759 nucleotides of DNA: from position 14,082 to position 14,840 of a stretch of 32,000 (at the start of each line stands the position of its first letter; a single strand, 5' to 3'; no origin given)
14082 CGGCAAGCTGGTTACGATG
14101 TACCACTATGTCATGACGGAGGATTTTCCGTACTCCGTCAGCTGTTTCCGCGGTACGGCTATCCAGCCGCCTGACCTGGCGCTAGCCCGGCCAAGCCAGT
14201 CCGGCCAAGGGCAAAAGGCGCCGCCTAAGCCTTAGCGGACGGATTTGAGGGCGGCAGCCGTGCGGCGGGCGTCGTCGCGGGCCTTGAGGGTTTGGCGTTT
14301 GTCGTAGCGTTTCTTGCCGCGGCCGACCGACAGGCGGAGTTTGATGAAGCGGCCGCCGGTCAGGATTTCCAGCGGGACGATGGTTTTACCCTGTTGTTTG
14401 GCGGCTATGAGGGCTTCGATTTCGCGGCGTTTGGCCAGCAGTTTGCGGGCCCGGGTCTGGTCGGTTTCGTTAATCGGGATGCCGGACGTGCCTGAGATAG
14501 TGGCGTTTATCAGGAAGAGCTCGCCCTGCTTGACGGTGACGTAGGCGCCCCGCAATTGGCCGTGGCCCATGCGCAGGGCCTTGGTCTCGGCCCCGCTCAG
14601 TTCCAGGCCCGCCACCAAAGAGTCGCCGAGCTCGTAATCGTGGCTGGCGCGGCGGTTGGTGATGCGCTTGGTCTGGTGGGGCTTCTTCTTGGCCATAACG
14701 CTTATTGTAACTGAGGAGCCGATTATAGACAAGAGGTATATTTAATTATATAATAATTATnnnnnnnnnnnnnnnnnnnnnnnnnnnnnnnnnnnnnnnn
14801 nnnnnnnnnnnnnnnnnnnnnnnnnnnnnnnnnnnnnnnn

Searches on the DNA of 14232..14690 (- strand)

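Call 84: search_rna_families(source=L115, start=11900, end=12500, threshold=evalue, max_evalue=0.01)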
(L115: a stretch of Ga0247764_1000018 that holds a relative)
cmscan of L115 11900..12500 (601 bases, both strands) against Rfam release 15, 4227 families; matches with E-value up to 0.01: 1.
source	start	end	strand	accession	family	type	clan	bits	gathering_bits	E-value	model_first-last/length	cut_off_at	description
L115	12048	12325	+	RF00028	Intron_gpI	Intron;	-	69.8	50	1.1e-17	1-253/253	no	Group I catalytic intron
